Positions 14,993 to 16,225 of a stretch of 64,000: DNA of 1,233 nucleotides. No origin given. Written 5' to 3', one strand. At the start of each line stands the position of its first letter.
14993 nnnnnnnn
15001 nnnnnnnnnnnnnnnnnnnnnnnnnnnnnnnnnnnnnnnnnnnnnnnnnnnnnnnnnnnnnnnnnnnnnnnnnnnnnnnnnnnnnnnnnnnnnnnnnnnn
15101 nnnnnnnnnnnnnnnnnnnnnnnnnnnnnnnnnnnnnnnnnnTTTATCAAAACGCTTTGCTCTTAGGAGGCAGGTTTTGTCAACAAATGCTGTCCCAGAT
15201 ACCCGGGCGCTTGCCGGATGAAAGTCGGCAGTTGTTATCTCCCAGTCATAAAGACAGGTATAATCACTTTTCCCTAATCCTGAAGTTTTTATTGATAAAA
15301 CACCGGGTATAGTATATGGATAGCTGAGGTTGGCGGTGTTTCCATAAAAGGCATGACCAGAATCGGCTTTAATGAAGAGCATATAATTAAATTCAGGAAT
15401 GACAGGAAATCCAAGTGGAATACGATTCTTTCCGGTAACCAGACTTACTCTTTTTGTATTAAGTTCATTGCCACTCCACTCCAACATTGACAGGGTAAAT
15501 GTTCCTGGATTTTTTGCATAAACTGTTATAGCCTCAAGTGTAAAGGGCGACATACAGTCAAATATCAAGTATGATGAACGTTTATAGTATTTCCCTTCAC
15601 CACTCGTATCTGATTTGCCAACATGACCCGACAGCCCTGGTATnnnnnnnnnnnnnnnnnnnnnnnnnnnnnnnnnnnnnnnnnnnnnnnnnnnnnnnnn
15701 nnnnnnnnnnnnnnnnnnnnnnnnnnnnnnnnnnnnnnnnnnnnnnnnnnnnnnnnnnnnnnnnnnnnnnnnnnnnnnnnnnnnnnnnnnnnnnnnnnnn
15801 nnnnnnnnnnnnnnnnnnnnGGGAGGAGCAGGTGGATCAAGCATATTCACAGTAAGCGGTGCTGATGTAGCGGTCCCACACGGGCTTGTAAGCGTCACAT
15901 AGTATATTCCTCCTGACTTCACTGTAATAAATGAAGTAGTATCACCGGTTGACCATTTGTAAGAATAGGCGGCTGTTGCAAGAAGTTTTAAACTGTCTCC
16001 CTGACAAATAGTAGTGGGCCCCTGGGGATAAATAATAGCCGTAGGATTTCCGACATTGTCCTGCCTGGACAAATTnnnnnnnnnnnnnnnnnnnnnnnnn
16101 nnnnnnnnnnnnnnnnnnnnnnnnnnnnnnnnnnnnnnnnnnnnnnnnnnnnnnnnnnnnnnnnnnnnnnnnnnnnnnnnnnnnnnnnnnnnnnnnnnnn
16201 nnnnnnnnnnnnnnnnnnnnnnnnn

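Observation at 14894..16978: T9SS-secreted protein carrying a lysyl-oxidase-like domain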

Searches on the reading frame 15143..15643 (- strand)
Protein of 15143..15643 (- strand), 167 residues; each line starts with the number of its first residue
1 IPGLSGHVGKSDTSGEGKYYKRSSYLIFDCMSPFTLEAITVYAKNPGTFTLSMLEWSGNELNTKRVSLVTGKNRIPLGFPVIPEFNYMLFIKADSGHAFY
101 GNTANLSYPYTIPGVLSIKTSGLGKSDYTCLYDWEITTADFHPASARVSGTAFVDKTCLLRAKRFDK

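Call 44: search_solved_structures(query=A5, max_evalue=10, show_alignments=0)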
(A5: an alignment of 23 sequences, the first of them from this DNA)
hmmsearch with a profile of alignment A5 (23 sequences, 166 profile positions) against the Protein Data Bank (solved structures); distinct sequences matched with E-value up to 10: 3.
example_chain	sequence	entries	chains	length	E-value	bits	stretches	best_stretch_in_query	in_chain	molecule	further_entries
9kgy_A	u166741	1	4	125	0.91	12.5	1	40-94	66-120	De novo designed monomeric mainly-beta protein B10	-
9kgz_A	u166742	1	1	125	0.93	12.5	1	40-94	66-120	De novo designed monomeric mainly-beta protein B10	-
4fio_A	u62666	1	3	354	2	11.4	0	22-63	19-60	Methenyltetrahydromethanopterin cyclohydrolase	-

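Call 45: search_protein_families(library=pfam, alignment_id=A5, max_evalue=1)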
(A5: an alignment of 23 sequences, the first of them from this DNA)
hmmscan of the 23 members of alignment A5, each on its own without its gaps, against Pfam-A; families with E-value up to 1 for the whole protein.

A. member 1, seq(167 aa): 1 family
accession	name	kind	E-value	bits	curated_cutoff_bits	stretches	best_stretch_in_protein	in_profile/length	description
PF18463.6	PCSK9_C3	-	0.14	12.8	26.7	1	128-164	23-59/74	Proprotein convertase subtilisin-like/kexin type 9 C-terminal domain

B. families by the number of members that match (of 23 scanned): 14 families
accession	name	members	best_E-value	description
PF23623.1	GBD_IRG7_N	4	0.0032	IRG7 N-terminal galactose binding domain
PF24156.1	DUF7407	2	0.042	Domain of unknown function (DUF7407)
PF17961.7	Big_8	2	0.06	Bacterial Ig domain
PF17993.7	HA70_C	1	0.0075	Haemagglutinin 70 C-terminal domain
PF23926.2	LtfC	1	0.024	LtfC-like, beta-sandwich domain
PF13313.11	DUF4082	1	0.045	Domain of unknown function (DUF4082)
PF17936.7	Big_6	1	0.06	Bacterial Ig domain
PF25784.1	BigA_N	1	0.064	BigA and YdbA N-terminal beta barrel domain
PF02441.25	Flavoprotein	1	0.066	Flavoprotein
PF18463.6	PCSK9_C3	1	0.14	Proprotein convertase subtilisin-like/kexin type 9 C-terminal domain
PF05784.16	Herpes_UL82_83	1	0.16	Betaherpesvirus UL82/83 protein N terminus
PF24223.1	MrpH_C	1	0.17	Fimbrial adhesin MrpH C-terminal domain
PF24612.2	Ig_TgrO1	1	0.44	TgrO1-like, immunoglobulin-like domain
PF05629.16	Nanovirus_C8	1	0.64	Nanovirus component 8 (C8) protein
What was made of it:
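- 15224..15643 (-): Jelly-roll beta-sandwich domain, residues ~446-585, with the family motifs YPY and FYDWE. It is not in Pfam. No significant Pfam or PDB sequence hit (calls 44, 45).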

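Call 49: predict_structure(alignment_id=A5)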
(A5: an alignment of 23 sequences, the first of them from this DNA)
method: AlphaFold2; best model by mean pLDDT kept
length: 167 residues; sequences in the alignment: 23
mean_pLDDT: 92.1   pTM: 0.79
mean pLDDT of the five models: 92.1, 91.5, 91.3, 90.0, 88.7
residues with pLDDT >= 90: 132; 70-90: 26; 50-70: 9; < 50: 0
segments of 3 or more residues with pLDDT < 50: none
pLDDT, mean of each block of 10 residues (from residue 1): 94 93 96 98 96 97 97 98 98 91 96 98 95 96 76 76 64
secondary structure, 60 per line:
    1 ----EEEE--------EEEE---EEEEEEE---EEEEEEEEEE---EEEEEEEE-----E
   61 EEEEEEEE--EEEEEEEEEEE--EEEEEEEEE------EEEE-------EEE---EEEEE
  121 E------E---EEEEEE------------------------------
elements in order: E5-8 E17-20 E24-30 E34-43 E47-54 E60-68 E71-81 E84-92 E99-102 E110-112 E116-121 E132-137
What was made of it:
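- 15224..15643 (-): AF2 pLDDT 92.1 (call 49).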

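Call 51: fold_search(model_id=the predicted structure, library=pdb)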
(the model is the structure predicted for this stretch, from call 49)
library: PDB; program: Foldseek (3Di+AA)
matches with E <= 10: 1585; with E <= 0.001: 1
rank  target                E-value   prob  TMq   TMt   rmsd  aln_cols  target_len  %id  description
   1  3no8_A                6.5e-04  1.00  0.50  0.52   6.1       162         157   12  Crystal structure of the PHR domain from human BTBD2 Protein (released 2010-08-25)
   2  7vrn_I                2.3e-03  0.44  0.18  0.09  19.9       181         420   12  Structure of infectious bursal disease virus Gt strain (released 2022-03-30)
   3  7vrn_A                3.6e-03  0.96  0.30  0.16  15.3       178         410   11  Structure of infectious bursal disease virus Gt strain (released 2022-03-30)
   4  2wq4_A                3.8e-03  0.96  0.28  0.33  12.9       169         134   10  N-terminal domain of BC2L-C Lectin from Burkholderia cenocepacia (released 2010-01-12)
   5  3gbw                  4.2e-03  1.00  0.53  0.54   4.9       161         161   11  Crystal structure of the first PHR domain of the Mouse Myc-binding protein 2 (MYCBP-2) (released 2009-03-24)
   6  3fbm                  4.7e-03  0.96  0.31  0.15  14.7       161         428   10  D431N Mutant VP2 Protein of Infectious Bursal Disease Virus; Derived T=1 Particles (released 2009-01-13)
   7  7eh9_B                5.7e-03  0.99  0.32  0.37   9.9       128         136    9  Crystal structure of the flagellar hook cap fragment from Salmonella enterica serovar Typhimurium (released 2021-11-24)
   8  2gsy_E                5.7e-03  0.99  0.34  0.17  11.5       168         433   13  The 2.6A structure of Infectious Bursal Virus Derived T=1 Particles (released 2006-07-18)
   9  2df7_H                5.7e-03  0.97  0.33  0.17  13.9       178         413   12  Crystal structure of infectious bursal disease virus VP2 subviral particle (released 2006-06-27)
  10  2wab_A                6.0e-03  1.00  0.33  0.19   7.5       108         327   18  Structure of an active site mutant of a family two carbohydrate esterase from Clostridium thermocellum in complex with (released 2009-03-24)
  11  2wao_A                6.3e-03  1.00  0.33  0.19   6.0       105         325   18  Structure of a family two carbohydrate esterase from Clostridium thermocellum in complex with cellohexaose (released 2009-10-06)
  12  7vrn_B                6.7e-03  0.89  0.29  0.15  15.0       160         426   12  Structure of infectious bursal disease virus Gt strain (released 2022-03-30)
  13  7zvo                  7.0e-03  1.00  0.28  0.35  13.8       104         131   10  Structure of CBM BT0996-C from Bacteroides thetaiotaomicron (released 2023-02-08)
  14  7vrp_I                7.0e-03  0.33  0.17  0.09  17.7       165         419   10  Structure of infectious bursal disease virus Gx strain (released 2022-03-30)
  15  2df7_N                7.4e-03  0.96  0.33  0.17  14.5       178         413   12  Crystal structure of infectious bursal disease virus VP2 subviral particle (released 2006-06-27)
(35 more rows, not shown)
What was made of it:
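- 15224..15643 (-): Foldseek best matches are PHR domains 3NO8 (E=6.5e-4, TM 0.50) and 3GBW (TM 0.53), followed by weaker CBM and lectin matches (call 51).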

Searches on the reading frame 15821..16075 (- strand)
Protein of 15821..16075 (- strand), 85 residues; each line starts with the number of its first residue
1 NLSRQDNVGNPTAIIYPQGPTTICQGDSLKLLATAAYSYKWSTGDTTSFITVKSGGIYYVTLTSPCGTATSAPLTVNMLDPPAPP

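Call 62: search_protein_families(library=pfam, proteins=[window:15821-16075:-], max_evalue=0.01)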
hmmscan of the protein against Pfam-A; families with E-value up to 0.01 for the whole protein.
seq(85 aa): 0 families
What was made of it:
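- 15836..16042 (-): First post-LOX module, residues 313-381, conserved across the family with the pattern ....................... It is presumed to be Ig-like but no Pfam family matches it. No Pfam hit when scanned on its own (call 62).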
